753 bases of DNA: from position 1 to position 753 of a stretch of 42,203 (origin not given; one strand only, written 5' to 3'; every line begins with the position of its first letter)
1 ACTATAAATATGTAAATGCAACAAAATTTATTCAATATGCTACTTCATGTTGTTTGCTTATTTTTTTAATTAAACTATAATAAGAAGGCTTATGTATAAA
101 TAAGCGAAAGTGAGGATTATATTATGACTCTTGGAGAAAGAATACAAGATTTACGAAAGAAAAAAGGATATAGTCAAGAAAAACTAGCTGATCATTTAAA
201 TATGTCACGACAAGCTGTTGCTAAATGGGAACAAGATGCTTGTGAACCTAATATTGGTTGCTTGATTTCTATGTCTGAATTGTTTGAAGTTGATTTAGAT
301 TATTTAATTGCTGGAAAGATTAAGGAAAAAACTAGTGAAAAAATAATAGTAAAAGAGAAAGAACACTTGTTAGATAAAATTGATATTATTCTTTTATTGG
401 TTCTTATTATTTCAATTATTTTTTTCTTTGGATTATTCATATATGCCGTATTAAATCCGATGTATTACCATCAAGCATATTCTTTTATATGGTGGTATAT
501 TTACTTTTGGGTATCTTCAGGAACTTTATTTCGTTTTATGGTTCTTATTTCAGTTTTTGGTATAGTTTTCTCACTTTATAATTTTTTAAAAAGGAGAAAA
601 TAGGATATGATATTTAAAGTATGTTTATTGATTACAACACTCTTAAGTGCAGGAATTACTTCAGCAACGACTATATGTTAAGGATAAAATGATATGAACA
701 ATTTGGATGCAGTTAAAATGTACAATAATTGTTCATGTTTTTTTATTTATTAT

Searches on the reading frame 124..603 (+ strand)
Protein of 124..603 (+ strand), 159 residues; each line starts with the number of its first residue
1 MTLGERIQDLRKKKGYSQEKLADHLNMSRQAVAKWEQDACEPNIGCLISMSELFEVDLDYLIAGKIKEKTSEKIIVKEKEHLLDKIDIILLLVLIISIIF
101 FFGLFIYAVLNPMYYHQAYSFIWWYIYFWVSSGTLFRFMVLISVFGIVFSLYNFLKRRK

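Call 3: search_protein_families(library=pfam, proteins=[window:124-603:+], max_evalue=1)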
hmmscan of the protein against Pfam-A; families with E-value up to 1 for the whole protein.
window:124-603:+ (159 aa): 17 families
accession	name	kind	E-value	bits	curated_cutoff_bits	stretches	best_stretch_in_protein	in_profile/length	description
PF01381.28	HTH_3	-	4.3e-11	43.1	23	1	7-61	1-55/55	Helix-turn-helix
PF12844.13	HTH_19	-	1.7e-09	37.8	30.2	1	4-65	1-62/64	Helix-turn-helix domain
PF13560.12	HTH_31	-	2.8e-07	31.2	27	1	3-57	2-57/64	Helix-turn-helix domain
PF07022.19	Phage_CI_repr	-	0.00096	19.9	22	1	15-65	11-61/65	Bacteriophage CI repressor helix-turn-helix domain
PF11119.13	DUF2633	-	0.0038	17.5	25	1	92-117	14-39/43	Protein of unknown function (DUF2633)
PF13384.12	HTH_23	-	0.0053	17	24.6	1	9-35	12-37/50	Homeodomain-like domain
PF15943.11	YdaS_toxin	-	0.0078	16.4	30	1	17-37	10-30/65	Bacterial toxin YdaS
PF13518.12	HTH_28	-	0.01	16.3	25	1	11-37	8-34/52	Helix-turn-helix domain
PF08279.18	HTH_11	-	0.015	15.6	25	1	10-33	9-33/55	HTH domain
PF13936.12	HTH_38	-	0.025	14.7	27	1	2-32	6-37/44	Helix-turn-helix domain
PF04545.22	Sigma70_r4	-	0.074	13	24.1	1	10-40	15-45/50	Sigma-70, region 4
PF13413.12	HTH_25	-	0.1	12.9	24.6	1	8-39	3-34/62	Helix-turn-helix domain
PF13443.12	HTH_26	-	0.11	13.1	22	1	6-39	1-34/63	Cro/C1-type HTH DNA-binding domain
PF20990.2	DUF2207_C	-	0.11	12.7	33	1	64-157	116-191/247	Predicted membrane protein (DUF2207) C-terminal domain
PF14549.12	P22_Cro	-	0.11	12.7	30.2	1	17-37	11-31/60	DNA-binding transcriptional regulator Cro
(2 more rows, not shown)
